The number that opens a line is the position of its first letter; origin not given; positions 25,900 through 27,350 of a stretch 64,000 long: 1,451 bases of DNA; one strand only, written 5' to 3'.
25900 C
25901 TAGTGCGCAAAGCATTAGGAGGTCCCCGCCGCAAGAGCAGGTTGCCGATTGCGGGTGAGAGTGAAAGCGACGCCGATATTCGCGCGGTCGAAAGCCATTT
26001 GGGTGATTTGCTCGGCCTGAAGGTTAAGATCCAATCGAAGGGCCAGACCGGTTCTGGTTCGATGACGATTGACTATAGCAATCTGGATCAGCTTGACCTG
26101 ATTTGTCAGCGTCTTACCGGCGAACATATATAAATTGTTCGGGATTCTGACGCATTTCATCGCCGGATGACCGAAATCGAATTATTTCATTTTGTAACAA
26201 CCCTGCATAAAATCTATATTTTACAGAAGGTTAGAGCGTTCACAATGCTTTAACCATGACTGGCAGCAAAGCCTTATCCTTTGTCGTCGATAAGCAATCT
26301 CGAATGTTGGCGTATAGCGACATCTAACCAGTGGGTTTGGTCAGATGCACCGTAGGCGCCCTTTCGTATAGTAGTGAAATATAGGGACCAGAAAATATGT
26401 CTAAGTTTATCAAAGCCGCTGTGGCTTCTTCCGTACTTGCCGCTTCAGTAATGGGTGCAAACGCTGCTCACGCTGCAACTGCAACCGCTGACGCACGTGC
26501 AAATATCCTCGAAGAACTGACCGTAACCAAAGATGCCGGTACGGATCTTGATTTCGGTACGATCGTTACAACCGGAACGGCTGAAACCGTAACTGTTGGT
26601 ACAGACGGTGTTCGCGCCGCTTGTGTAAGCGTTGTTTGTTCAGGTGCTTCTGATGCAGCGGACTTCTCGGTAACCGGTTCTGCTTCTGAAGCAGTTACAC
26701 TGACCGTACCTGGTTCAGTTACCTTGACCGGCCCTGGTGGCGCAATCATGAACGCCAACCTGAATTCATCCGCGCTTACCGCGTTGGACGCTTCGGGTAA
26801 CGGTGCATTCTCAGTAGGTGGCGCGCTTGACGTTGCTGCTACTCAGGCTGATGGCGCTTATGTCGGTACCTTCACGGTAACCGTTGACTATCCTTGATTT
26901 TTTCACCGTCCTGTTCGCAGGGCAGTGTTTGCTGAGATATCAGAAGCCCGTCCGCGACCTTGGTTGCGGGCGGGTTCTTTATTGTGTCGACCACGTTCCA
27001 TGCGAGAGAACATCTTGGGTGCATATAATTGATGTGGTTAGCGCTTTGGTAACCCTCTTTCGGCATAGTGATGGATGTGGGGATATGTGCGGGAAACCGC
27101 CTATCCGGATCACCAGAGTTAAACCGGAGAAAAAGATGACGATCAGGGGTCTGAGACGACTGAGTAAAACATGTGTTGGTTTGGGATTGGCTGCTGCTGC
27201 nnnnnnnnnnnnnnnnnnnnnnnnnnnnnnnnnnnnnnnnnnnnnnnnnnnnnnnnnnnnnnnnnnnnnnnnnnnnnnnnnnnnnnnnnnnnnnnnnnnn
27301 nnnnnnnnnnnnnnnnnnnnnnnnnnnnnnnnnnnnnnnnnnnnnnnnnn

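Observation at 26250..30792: Uncharacterised chaperone-usher-like fibre operon built on a DUF4402-type subunit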

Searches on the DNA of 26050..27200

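Call 79: search_rna_families(source=window, start=26050, end=27200, threshold=evalue, max_evalue=1)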
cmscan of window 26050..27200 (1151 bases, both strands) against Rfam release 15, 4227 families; matches with E-value up to 1: 0.
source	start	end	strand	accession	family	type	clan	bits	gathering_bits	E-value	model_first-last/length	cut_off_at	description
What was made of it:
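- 26134..26396 (+): Upstream intergenic or leader region of the subunit gene. It has a promoter-like site at 26192-26220 and several sequence blocks conserved among close relatives. No Rfam family at E<=1 (call 79).
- Tried and rejected: No Rfam match at E<=1 (call 79).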

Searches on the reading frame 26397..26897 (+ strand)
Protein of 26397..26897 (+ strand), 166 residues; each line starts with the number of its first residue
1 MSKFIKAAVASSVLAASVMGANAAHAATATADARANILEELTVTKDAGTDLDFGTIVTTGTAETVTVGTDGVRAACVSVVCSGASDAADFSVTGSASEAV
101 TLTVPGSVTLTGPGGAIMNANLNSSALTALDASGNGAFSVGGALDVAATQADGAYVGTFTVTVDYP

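Call 3: search_protein_families(library=pfam, proteins=[window:26397-26897:+], max_evalue=1)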
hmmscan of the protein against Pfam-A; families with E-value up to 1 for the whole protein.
window:26397-26897:+ (166 aa): 3 families
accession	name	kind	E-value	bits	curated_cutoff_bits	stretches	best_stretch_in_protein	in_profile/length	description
PF14352.11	DUF4402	-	1.2e-25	91.1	25.2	1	41-165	1-129/129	Domain of unknown function (DUF4402)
PF13978.11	DUF4223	-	0.077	13.4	27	1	1-18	1-16/54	Protein of unknown function (DUF4223)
PF13953.12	PapC_C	-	0.086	13.1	27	1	41-71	2-33/66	PapC C-terminal domain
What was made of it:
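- On Pfam DUF4402 (PF14352): 91.1 bits against a cut-off of 25.2, E=1.2e-25, profile positions 1-129 of 129 (call 3).
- It is DUF4402 (call 3). Pfam sees only the C-terminal transthyretin-like domain (call 3).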

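Call 4: search_protein_families(library=ncbifam, proteins=[window:26397-26897:+], max_evalue=1)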
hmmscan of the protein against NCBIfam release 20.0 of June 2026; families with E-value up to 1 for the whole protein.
window:26397-26897:+ (166 aa): 0 families
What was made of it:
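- Tried and rejected: No family for any of the three proteins (call 4).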

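Call 8: search_solved_structures(query=window:26397-26897:+, max_evalue=10)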
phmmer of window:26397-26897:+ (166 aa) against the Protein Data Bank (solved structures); distinct sequences matched with E-value up to 10: 2.
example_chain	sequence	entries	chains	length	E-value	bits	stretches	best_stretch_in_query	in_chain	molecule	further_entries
7efs_A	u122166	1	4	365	0.063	16.9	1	19-87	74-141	Fructose-bisphosphate aldolase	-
4k17_A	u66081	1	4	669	1.3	12.6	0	33-136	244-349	Leucine-rich repeat-containing protein 16A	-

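Call 22: find_homologous_proteins(query=window:26397-26897:+, max_evalue=0.001)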
Query window:26397-26897:+ (166 aa): 203 proteins with E <= 0.001 among 1452 candidates; the best 120 are listed.
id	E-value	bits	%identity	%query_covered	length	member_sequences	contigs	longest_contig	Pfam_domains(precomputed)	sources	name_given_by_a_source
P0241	5.7e-90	317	100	100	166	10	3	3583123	PF14352.12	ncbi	-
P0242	2.6e-79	282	89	100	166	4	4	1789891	PF14352.12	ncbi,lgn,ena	-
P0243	8.4e-69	248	82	99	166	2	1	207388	PF14352.12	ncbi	-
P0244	5.2e-64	233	77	100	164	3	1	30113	PF14352.12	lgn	-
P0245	3.7e-59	217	72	100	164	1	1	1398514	PF14352.12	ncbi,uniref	ncbi:MAG: DUF4402 domain-containing protein [Parasphingorhabdus sp.]|uniref:DUF4402 domain-containin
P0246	2.1e-49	185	67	100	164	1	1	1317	PF14352.12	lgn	-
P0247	3.0e-44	169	62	100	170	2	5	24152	PF14352.12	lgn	-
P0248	3.7e-43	165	62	100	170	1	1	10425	PF14352.12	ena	-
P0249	1.2e-40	157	61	100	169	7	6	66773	PF14352.12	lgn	-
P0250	3.3e-40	156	61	99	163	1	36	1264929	PF14352.12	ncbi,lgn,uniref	ncbi:MAG: DUF4402 domain-containing protein [Parasphingorhabdus sp.]|uniref:DUF4402 domain-containin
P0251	3.9e-40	155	60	100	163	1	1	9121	PF14352.12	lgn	-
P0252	6.9e-40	155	61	99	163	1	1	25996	PF14352.12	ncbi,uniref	ncbi:MAG: DUF4402 domain-containing protein [Parasphingorhabdus sp.]|uniref:DUF4402 domain-containin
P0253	1.6e-39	153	58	99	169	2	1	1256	PF14352.12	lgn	-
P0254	2.0e-39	153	60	100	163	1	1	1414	PF14352.12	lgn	-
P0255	4.0e-39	152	61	100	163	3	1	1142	PF14352.12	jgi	jgi:hypothetical protein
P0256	8.4e-39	151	61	99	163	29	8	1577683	PF14352.12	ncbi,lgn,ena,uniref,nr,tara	ncbi:DUF4402 domain-containing protein [Parasphingorhabdus flavimaris]|uniref:DUF4402 domain-contain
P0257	9.3e-39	151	60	100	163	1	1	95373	PF14352.12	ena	-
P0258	4.3e-38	149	60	100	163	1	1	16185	PF14352.12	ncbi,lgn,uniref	ncbi:hypothetical protein MNBD_ALPHA04-810 [hydrothermal vent metagenome]|uniref:DUF4402 domain-cont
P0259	6.8e-38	148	61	99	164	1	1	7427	PF14352.12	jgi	-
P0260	9.2e-38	148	59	100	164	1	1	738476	PF14352.12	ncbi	-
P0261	1.4e-37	147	61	99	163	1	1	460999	PF14352.12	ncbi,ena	-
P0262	2.2e-37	146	58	99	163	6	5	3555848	PF14352.12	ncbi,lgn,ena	ncbi:DUF4402 domain-containing protein [Parasphingorhabdus sp. NYA22]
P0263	2.5e-37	146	60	99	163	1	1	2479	PF14352.12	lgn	-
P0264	2.6e-37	146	61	99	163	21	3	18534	PF14352.12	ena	-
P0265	3.3e-37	146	59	100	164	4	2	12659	PF14352.12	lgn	-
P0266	3.7e-37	146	60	100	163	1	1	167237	PF14352.12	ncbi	-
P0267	4.1e-37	146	58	99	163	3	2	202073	PF14352.12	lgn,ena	-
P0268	4.8e-37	145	59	99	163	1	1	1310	PF14352.12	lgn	-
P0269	5.3e-37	145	58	100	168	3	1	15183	PF14352.12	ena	-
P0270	7.4e-37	145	58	100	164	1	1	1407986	PF14352.12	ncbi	ncbi:MAG: hypothetical protein Pars2KO_11450 [Parasphingorhabdus sp.]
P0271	1.0e-36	144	60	99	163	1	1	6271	PF14352.12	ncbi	-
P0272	1.5e-36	144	57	99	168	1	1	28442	PF14352.12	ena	-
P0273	1.8e-36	144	57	100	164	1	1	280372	PF14352.12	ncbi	-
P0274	4.1e-36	142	59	100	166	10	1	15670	PF14352.12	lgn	-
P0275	5.4e-36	142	59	100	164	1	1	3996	PF14352.12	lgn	-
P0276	9.3e-36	141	58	99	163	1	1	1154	PF14352.12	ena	-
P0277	9.6e-36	141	57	100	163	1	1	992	PF14352.12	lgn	-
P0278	1.2e-35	141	56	100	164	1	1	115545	PF14352.12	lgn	-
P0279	1.9e-35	140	57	100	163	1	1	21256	PF14352.12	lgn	-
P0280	2.3e-35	140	58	100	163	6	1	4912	PF14352.12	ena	-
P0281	2.4e-35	140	57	99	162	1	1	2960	PF14352.12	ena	-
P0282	2.5e-35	140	59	100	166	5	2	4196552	PF14352.12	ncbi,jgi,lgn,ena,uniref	ncbi:DUF4402 domain-containing protein [Parasphingorhabdus sp.]|jgi:Mat/Ecp fimbriae major subunit|u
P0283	2.9e-35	140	58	99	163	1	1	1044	PF14352.12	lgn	-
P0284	3.0e-35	140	55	100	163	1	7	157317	PF14352.12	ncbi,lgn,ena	-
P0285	3.5e-35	139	59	100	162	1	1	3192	PF14352.12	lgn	-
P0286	4.2e-35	139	58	99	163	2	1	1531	PF14352.12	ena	-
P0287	4.3e-35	139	59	100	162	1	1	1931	PF14352.12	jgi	-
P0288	6.2e-35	139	58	99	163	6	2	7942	PF14352.12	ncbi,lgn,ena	-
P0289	9.3e-35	138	58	99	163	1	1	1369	PF14352.12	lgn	-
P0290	1.4e-34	137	56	99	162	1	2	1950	PF14352.12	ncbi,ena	-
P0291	1.5e-34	137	59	100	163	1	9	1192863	PF14352.12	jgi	jgi:hypothetical protein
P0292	1.7e-34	137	56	99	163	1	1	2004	PF14352.12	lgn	-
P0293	1.9e-34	137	57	100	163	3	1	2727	PF14352.12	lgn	-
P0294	4.4e-34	136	59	99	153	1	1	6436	PF14352.12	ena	-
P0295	5.0e-34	136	57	100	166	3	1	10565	PF14352.12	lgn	-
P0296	5.4e-34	136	57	100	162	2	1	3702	PF14352.12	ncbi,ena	-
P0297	6.2e-34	135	55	100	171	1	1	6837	PF14352.12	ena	-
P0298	1.1e-33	134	56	99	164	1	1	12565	PF14352.12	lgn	-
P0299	1.7e-33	134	57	100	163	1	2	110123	PF14352.12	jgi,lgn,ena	-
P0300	2.0e-33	134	56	99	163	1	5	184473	PF14352.12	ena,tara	tara:strand:- start:13625 stop:14116 length:492 start_codon:yes stop_codon:yes gene_type:complete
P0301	2.2e-33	134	55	100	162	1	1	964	PF14352.12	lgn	-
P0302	2.3e-33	133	57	99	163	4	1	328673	PF14352.12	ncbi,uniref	ncbi:DUF4402 domain-containing protein [Parasphingorhabdus sp.]|uniref:DUF4402 domain-containing pro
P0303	3.3e-33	133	58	99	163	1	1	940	PF14352.12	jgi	jgi:hypothetical protein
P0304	3.4e-33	133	50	79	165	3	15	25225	PF14352.12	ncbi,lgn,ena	-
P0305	4.7e-33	132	56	100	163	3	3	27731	PF14352.12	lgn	-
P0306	7.2e-33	132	55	99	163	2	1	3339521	PF14352.12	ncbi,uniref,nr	ncbi:DUF4402 domain-containing protein [Sphingorhabdus sp. M41]|uniref:DUF4402 domain-containing pro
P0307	7.8e-33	132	57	99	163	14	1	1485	PF14352.12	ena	-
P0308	2.6e-32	130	55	99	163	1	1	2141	PF14352.12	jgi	-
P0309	3.6e-32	130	55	99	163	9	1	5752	PF14352.12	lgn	-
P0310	1.0e-31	128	54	100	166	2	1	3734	PF14352.12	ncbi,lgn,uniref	ncbi:DUF4402 domain-containing protein [Parasphingorhabdus sp.]|uniref:DUF4402 domain-containing pro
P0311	1.3e-31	128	51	99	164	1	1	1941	PF14352.12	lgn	-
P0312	1.6e-31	127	52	99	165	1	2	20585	PF14352.12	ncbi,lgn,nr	ncbi:MAG: DUF4402 domain-containing protein [Sphingomonadaceae bacterium]|nr:DUF4402 domain-containi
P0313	5.3e-31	126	54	100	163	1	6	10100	PF14352.12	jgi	jgi:hypothetical protein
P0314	6.7e-31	125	53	100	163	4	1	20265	PF14352.12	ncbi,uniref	ncbi:DUF4402 domain-containing protein [Parasphingorhabdus sp.]|uniref:DUF4402 domain-containing pro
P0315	1.3e-30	125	56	100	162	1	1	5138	PF14352.12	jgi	-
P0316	1.4e-30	124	52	100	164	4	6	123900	PF14352.12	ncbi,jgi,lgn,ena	-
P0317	1.6e-30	124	49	78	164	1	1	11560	PF14352.12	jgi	jgi:hypothetical protein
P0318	2.7e-30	124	54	99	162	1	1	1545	PF14352.12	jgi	jgi:Mat/Ecp fimbriae major subunit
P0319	1.0e-29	122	60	86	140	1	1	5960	PF14352.12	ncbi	ncbi:MAG: DUF4402 domain-containing protein, partial [Parasphingorhabdus sp.]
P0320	1.5e-28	118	49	99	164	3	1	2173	PF14352.12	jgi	jgi:Mat/Ecp fimbriae major subunit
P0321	1.8e-28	118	62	77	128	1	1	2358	PF14352.12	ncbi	ncbi:MAG: DUF4402 domain-containing protein, partial [Parasphingorhabdus sp.]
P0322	5.1e-28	116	52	78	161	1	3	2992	PF14352.12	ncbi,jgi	jgi:Mat/Ecp fimbriae major subunit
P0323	8.2e-28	115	65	68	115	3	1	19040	PF14352.12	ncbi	ncbi:DUF4402 domain-containing protein, partial [Parasphingorhabdus sp.]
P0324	1.3e-27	115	60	84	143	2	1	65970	PF14352.12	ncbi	-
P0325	2.6e-27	114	51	99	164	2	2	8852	PF14352.12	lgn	-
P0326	2.7e-27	114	50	100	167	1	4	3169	PF14352.12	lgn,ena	-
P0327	6.1e-27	113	52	99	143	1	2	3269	PF14352.12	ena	-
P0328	1.0e-26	112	50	78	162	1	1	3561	PF14352.12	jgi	jgi:Mat/Ecp fimbriae major subunit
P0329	1.7e-26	111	53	78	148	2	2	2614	PF14352.12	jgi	jgi:hypothetical protein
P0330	1.8e-26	111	52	99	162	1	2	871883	PF14352.12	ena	-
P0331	2.9e-26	110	50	99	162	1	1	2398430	PF14352.12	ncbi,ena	-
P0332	6.9e-26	109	51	99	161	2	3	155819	PF14352.12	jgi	jgi:Mat/Ecp fimbriae major subunit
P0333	1.2e-25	108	45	78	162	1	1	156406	PF14352.12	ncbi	ncbi:MAG: DUF4402 domain-containing protein [Sphingomonadaceae bacterium]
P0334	1.5e-25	108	47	100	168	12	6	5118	PF14352.12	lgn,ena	-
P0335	1.7e-25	108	52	99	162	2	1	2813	PF14352.12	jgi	jgi:Mat/Ecp fimbriae major subunit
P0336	1.7e-25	108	49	84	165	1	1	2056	PF14352.12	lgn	-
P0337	2.6e-25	107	49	100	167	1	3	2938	PF14352.12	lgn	-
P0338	3.0e-25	107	50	78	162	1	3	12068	PF14352.12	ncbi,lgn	-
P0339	3.0e-25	107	47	100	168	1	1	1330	PF14352.12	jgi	-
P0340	6.5e-25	106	49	100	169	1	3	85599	PF14352.12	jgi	jgi:Mat/Ecp fimbriae major subunit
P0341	6.6e-25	106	48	100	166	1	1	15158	PF14352.12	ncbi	-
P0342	6.7e-25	106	46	100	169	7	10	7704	PF14352.12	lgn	-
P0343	7.0e-25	106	48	78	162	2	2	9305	PF14352.12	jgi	jgi:Mat/Ecp fimbriae major subunit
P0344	7.2e-25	106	50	99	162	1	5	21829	PF14352.12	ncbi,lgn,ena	-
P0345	8.5e-25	106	49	99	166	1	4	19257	PF14352.12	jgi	jgi:Mat/Ecp fimbriae major subunit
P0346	1.0e-24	105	48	78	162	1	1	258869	PF14352.12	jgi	-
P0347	1.3e-24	105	46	100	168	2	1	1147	PF14352.12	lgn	-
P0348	1.3e-24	105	48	84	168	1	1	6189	PF14352.12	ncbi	ncbi:MAG: DUF4402 domain-containing protein [Sphingopyxis sp.]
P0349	1.4e-24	105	46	100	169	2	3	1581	PF14352.12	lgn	-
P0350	1.9e-24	105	52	99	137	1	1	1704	PF14352.12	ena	-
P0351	1.9e-24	105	50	78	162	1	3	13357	PF14352.12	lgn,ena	-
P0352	3.3e-24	104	46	100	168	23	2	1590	PF14352.12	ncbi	-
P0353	4.8e-24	103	47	100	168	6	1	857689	PF14352.12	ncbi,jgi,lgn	jgi:hypothetical protein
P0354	6.8e-24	103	48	84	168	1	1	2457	PF14352.12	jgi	-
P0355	3.4e-23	101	45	100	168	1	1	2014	PF14352.12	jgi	jgi:Mat/Ecp fimbriae major subunit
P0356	3.6e-23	100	42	100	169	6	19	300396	PF14352.12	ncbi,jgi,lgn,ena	jgi:hypothetical protein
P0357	5.4e-23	100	47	79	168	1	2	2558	PF14352.12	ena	-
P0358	7.5e-23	99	43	78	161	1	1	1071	PF14352.12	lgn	-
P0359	1.0e-22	99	48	78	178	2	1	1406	PF14352.12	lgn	-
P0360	2.1e-22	98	46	98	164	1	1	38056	PF14352.12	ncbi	-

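Call 40: predict_structure(alignment_id=A3)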
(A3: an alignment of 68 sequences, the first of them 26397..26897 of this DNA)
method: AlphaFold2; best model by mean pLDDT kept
length: 166 residues; sequences in the alignment: 68
mean_pLDDT: 88.5   pTM: 0.75
mean pLDDT of the five models: 88.5, 87.0, 83.6, 77.2, 77.2
residues with pLDDT >= 90: 133; 70-90: 7; 50-70: 7; < 50: 19
segments of 3 or more residues with pLDDT < 50: 1-18
pLDDT, mean of each block of 10 residues (from residue 1): 42 46 67 92 97 96 97 95 97 98 98 97 98 98 96 97 96
secondary structure, 60 per line:
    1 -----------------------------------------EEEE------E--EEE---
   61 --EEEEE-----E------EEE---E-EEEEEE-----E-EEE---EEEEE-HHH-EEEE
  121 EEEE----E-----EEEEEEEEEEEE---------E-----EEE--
elements in order: E42-45 E55-57 E63-67 E80-82 E88-93 E101-103 E107-111 E117-124 E135-146 E162-164
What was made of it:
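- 26397..26897 (+): Major fibre subunit, DUF4402 family, 166 aa. The signal peptide is probably cut after AHA26. The mature N-terminus, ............, is the candidate donor strand. The C-terminus, G153-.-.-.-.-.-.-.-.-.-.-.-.165-P, is the candidate F strand. AF2 model pLDDT 88.5 (call 40).
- The AF2 subunit model is very confident as a monomer (pLDDT 88.5, call 40).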

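Call 42: fold_search(model_id=the predicted structure, library=pdb)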
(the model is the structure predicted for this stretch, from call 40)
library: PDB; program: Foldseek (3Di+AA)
matches with E <= 10: 640; with E <= 0.001: 0
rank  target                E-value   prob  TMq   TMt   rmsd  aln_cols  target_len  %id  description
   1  1z9s_B                1.3e-02  1.00  0.40  0.43   7.2       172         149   17  Crystal Structure of the native chaperone:subunit:subunit Caf1M:Caf1:Caf1 complex (released 2005-06-21)
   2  3dos_E                1.5e-02  0.99  0.38  0.41   8.1       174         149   17  Crystal structure of the complex of the Caf1M chaperone with the mini-fiber of two Caf1 subunits (Caf1:Caf1), carrying (released 2009-07-14)
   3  3dsn_E                2.3e-02  0.98  0.37  0.41   8.1       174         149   17  Crystal structure of the complex of the Caf1M chaperone with the mini-fiber of two Caf1 subunits (Caf1:Caf1), carrying (released 2009-07-14)
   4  4y2l_A                2.4e-02  0.99  0.40  0.44  16.2       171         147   11  Structure of CFA/I pili major subunit CfaB trimer (released 2016-08-10)
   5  3dpb_B                2.5e-02  0.98  0.37  0.40   8.1       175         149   15  Crystal structure of the complex of the Caf1M chaperone with the mini-fiber of two Caf1 subunits (Caf1:Caf1), carrying (released 2009-07-14)
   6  8ehs_A                2.8e-02  0.99  0.41  0.46  13.8       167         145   10  Cryo-EM reconstruction of the CS17 bacterial adhesion pili (released 2023-03-22)
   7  4y2l_B                3.6e-02  0.99  0.40  0.44  15.8       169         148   12  Structure of CFA/I pili major subunit CfaB trimer (released 2016-08-10)
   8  3dos_C                3.8e-02  0.96  0.36  0.42   7.4       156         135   13  Crystal structure of the complex of the Caf1M chaperone with the mini-fiber of two Caf1 subunits (Caf1:Caf1), carrying (released 2009-07-14)
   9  4y2n_C                4.5e-02  0.99  0.41  0.45  16.0       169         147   12  Structure of CFA/I pili major subunit CfaB trimer (released 2016-08-10)
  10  3dos_F                4.9e-02  0.96  0.38  0.45   6.5       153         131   14  Crystal structure of the complex of the Caf1M chaperone with the mini-fiber of two Caf1 subunits (Caf1:Caf1), carrying (released 2009-07-14)
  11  1p5u_C                7.1e-02  0.94  0.36  0.44   6.4       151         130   14  X-ray structure of the ternary Caf1M:Caf1:Caf1 chaperone:subunit:subunit complex (released 2003-06-24)
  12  4y2l_F                7.5e-02  0.97  0.39  0.43  15.9       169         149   11  Structure of CFA/I pili major subunit CfaB trimer (released 2016-08-10)
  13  1p5v_B                8.7e-02  0.93  0.38  0.44   7.3       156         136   15  X-ray structure of the Caf1M:Caf1 chaperone:subunit preassembly complex (released 2003-06-24)
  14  3dsn_B                9.2e-02  0.90  0.37  0.41   7.3       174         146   15  Crystal structure of the complex of the Caf1M chaperone with the mini-fiber of two Caf1 subunits (Caf1:Caf1), carrying (released 2009-07-14)
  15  1z9s_C                1.2e-01  0.89  0.37  0.45   5.3       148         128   14  Crystal Structure of the native chaperone:subunit:subunit Caf1M:Caf1:Caf1 complex (released 2005-06-21)
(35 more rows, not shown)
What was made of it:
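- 26397..26897 (+): The top ~26 Foldseek PDB hits are almost all CU pilins, best Caf1 at E=0.013 (call 42).
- On Chaperone-usher pathway (generic): For: the top structural matches are CU pilins (call 42).
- Closest known: Yersinia pestis F1 antigen system. Same: Caf1 is the best structural match of the subunit (call 42).
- The Foldseek top list is dominated by CU pilins: Caf1, CfaB, CS17, FimA/F/G and PapA (call 42). The best structural match of the subunit is Caf1 (call 42). Foldseek E-values for the subunit are weak (call 42).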

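Call 60: search_solved_structures(query=A3, max_evalue=10, show_alignments=2)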
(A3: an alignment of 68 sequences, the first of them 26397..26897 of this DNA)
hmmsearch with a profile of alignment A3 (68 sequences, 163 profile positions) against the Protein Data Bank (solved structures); distinct sequences matched with E-value up to 10: 1.
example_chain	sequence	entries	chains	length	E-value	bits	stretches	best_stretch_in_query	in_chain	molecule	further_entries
9hny_F8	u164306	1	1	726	0.75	12.7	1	84-120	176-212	Cupin type-1 domain-containing protein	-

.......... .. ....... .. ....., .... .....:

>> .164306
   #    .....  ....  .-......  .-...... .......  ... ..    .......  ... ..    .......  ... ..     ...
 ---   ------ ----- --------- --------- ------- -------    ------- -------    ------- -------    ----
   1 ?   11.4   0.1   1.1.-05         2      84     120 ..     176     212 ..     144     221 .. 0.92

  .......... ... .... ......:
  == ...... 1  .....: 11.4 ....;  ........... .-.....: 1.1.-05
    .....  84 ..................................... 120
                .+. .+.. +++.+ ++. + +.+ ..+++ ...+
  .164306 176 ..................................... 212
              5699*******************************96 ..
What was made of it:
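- Its profile finds nothing in PDB sequences (call 60).
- Tried and rejected: The subunit profile against PDB sequences found nothing (call 60).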
